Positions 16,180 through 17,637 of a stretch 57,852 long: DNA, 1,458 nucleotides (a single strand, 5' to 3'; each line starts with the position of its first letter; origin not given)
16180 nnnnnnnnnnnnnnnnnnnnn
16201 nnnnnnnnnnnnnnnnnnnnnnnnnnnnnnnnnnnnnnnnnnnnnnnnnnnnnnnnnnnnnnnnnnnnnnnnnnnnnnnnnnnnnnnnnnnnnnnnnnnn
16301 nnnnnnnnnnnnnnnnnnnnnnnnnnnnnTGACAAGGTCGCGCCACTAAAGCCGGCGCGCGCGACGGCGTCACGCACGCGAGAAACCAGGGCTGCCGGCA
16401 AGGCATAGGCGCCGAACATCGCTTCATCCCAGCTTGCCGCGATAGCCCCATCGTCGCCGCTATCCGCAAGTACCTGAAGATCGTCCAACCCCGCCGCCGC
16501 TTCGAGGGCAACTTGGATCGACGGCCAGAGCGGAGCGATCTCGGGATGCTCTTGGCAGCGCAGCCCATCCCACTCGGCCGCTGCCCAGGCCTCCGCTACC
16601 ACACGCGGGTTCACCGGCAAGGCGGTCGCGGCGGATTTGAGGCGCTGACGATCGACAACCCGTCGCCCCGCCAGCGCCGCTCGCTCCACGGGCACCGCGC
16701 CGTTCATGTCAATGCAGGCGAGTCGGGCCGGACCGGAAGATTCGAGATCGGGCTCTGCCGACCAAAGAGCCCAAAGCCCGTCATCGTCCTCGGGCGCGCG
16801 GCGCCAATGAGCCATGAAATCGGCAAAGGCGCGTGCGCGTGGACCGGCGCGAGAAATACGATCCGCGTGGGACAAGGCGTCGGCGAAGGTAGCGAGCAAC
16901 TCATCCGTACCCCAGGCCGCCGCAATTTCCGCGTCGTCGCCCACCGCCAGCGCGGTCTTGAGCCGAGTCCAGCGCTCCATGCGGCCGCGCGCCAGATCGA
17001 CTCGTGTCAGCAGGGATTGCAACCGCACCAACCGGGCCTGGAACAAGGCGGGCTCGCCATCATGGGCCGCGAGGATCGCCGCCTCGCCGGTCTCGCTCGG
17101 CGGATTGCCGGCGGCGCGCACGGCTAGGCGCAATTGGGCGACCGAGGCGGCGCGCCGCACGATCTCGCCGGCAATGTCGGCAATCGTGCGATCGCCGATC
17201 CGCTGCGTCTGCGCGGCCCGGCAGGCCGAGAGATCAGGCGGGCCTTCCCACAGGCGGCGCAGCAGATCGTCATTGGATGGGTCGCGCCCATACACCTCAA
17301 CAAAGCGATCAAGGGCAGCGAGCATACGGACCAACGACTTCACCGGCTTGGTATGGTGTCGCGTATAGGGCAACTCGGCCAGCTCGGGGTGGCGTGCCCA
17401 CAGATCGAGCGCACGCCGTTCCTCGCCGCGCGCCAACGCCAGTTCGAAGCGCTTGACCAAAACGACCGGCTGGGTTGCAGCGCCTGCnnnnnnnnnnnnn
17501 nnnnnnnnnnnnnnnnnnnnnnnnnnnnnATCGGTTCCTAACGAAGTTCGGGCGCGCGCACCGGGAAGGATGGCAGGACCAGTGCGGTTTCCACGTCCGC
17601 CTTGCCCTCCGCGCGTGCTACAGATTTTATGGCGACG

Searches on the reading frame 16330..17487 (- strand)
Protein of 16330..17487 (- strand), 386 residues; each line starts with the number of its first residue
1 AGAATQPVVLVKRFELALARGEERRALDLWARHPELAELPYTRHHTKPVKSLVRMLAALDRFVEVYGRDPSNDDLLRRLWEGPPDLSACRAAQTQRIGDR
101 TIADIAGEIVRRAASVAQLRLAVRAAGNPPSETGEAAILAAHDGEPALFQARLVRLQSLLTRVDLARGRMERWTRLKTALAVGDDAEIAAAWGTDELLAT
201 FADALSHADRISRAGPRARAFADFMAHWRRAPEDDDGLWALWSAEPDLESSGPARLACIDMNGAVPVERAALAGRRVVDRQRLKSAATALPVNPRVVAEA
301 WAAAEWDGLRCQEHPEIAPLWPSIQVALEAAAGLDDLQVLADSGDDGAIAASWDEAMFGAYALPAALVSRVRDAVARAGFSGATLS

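Call 74: predict_structure(alignment_id=A5)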
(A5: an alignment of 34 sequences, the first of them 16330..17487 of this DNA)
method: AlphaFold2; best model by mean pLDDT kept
length: 386 residues; sequences in the alignment: 34
mean_pLDDT: 94.2   pTM: 0.81
mean pLDDT of the five models: 94.2, 93.3, 93.0, 91.3, 91.2
residues with pLDDT >= 90: 352; 70-90: 22; 50-70: 10; < 50: 2
segments of 3 or more residues with pLDDT < 50: none
pLDDT, mean of each block of 10 residues (from residue 1): 77 95 95 94 94 97 97 96 96 97 97 96 97 98 95 89 98 98 97 96 97 97 98 96 96 96 97 96 97 97 90 94 96 95 93 90 94 86 52
secondary structure, 60 per line:
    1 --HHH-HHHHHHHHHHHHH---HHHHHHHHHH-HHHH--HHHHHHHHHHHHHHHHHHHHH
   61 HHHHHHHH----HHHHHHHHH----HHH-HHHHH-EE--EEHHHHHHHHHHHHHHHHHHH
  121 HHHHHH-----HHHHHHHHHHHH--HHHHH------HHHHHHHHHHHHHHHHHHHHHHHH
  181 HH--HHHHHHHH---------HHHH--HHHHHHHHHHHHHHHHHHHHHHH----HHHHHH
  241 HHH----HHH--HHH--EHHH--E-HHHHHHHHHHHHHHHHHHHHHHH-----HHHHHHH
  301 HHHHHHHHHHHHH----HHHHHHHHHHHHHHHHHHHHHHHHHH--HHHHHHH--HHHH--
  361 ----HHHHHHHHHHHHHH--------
elements in order: H7-19 H23-32 H34-37 H40-68 H73-81 H90-94 H102-126 H132-143 H146-150 H157-182 H185-192 H202-205 H208-230 H235-243 H266-288 H294-313 H318-343 H346-352 H355-358 H365-378

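Call 76: fold_search(model_id=the predicted structure, library=pdb)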
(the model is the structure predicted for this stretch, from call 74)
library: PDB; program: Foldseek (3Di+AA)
matches with E <= 10: 107; with E <= 0.001: 0
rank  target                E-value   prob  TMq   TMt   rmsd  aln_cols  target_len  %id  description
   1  8q7r_A                2.7e-01  0.33  0.17  0.12  19.9       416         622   10  Ubiquitin ligation to substrate by a cullin-RING E3 ligase & Cdc34: NEDD8-CUL2-RBX1-ELOB/C-FEM1C with trapped UBE2R2~d (released 2024-02-21)
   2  8wqb_B                3.4e-01  0.28  0.17  0.11  20.9       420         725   10  Cryo-EM structure of CUL2-RBX1-ELOB-ELOC-FEM1B bound with the C-degron of CCDC89 (conformation 2) (released 2024-04-03)
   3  7shl_A                3.6e-01  0.23  0.16  0.12  19.2       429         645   11  Structure of Xenopus laevis CRL2Lrr1 (State 2) (released 2021-12-08)
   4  8rx0_E                4.0e-01  0.21  0.16  0.11  21.3       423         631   11  (NEDD8)-CRL2VHL-MZ1-Brd4BD2-Ub(G76S, K48C)-UBE2R1(C93K, S138C, C191S, C223S)-Ub (released 2024-03-06)
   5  7dkh_A                5.1e-01  0.14  0.13  0.07  32.0       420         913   13  Crystal structure of the Ctr9/Paf1/Cdc73/Rtf1 quaternary complex (released 2021-11-24)
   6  8ro1_TF               5.7e-01  0.15  0.15  0.13  23.6       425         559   12  Structure of the C. elegans Intron Lariat Spliceosome double-primed for disassembly (ILS'') (released 2024-08-07)
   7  9j63_A                6.0e-01  0.16  0.16  0.12  21.4       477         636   10  Cryo-EM structure of neddylated Cul2-Rbx1-EloBC-FEM1B homodimer (released 2025-09-03)
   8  8cdj_C                9.4e-01  0.11  0.14  0.10  18.0       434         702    9  CAND1 b-hairpin++-SCF-SKP2 CAND1 rolling SCF engaged (released 2023-04-19)
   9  8ro0_TF               9.7e-01  0.20  0.19  0.17  22.3       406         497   12  Structure of the C. elegans Intron Lariat Spliceosome primed for disassembly (ILS') (released 2024-08-07)
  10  5a7d_B                1.1e+00  0.09  0.11  0.12  33.3       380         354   14  Tetrameric assembly of LGN with Inscuteable (released 2016-08-03)
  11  9ynu_E                1.1e+00  0.07  0.10  0.09  23.9       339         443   14  Tra1 and core modules including core tip of ctSAGA complex (released 2025-12-03)
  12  9bj8_D                1.1e+00  0.12  0.16  0.11  24.1       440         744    9  human CRL2-ZYG11B complex (released 2026-03-18)
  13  8ro2_I                1.2e+00  0.12  0.13  0.10  19.4       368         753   12  Integrative Structure of the human intron lariat Spliceosome (ILS'') (released 2024-09-18)
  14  8xi2_I                1.4e+00  0.10  0.16  0.12  21.3       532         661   14  Cryo-EM structure of the Chlamydomonas C* complex (released 2024-10-09)
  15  7plo_S                1.6e+00  0.11  0.16  0.12  17.9       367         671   11  H. sapiens replisome-CUL2/LRR1 complex (released 2021-11-10)
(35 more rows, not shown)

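Call 91: fold_search(model_id=the predicted structure, library=viral)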
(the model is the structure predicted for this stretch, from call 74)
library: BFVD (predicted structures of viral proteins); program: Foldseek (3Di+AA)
matches with E <= 10: 92; with E <= 0.001: 0
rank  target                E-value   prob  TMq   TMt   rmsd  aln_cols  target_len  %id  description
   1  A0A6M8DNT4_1          2.6e-01  0.30  0.19  0.07  24.0       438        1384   15  (no name in the UniProt tables at hand)
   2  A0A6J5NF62            4.8e-01  0.25  0.17  0.11  21.1       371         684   14  Lysozyme [uncultured Caudovirales phage]
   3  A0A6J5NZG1            5.2e-01  0.18  0.16  0.11  24.8       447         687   12  Uncharacterized protein [uncultured Caudovirales phage]
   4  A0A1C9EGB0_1          7.0e-01  0.16  0.19  0.11  20.1       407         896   12  Viral structural protein [Acidianus two-tailed phage variant 1]
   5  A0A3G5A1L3            7.6e-01  0.11  0.13  0.14  29.5       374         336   13  Sel1 repeat family protein [Harvfovirus sp.]
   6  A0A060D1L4            1.2e+00  0.06  0.10  0.05  31.5       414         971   13  Putative tail tape measure protein [Salmonella phage 9NA]
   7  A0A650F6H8            1.5e+00  0.12  0.17  0.14  20.3       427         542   15  (no name in the UniProt tables at hand)
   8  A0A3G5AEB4            1.7e+00  0.08  0.14  0.12  25.0       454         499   10  Uncharacterized protein [Hyperionvirus sp.]
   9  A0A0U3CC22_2          1.7e+00  0.06  0.13  0.08  30.8       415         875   13  Putative tail length tape-measure protein [Pseudomonas phage SM1]
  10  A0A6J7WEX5            1.9e+00  0.07  0.14  0.11  29.8       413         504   11  Uncharacterized protein (Fragment) [uncultured Caudovirales phage]
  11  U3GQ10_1              1.9e+00  0.13  0.19  0.10  14.7       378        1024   10  Large tegument protein [Suid betaherpesvirus 2]
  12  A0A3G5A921            2.0e+00  0.09  0.16  0.14  21.5       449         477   13  Sel1 repeat family protein [Hyperionvirus sp.]
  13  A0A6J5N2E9            2.3e+00  0.04  0.11  0.05  45.8       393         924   12  Uncharacterized protein [uncultured Caudovirales phage]
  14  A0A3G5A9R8            2.4e+00  0.07  0.11  0.17  25.0       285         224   10  Sel1 repeat family protein [Hyperionvirus sp.]
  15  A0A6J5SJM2            2.5e+00  0.03  0.11  0.06  41.4       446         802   12  Uncharacterized protein [uncultured Caudovirales phage]
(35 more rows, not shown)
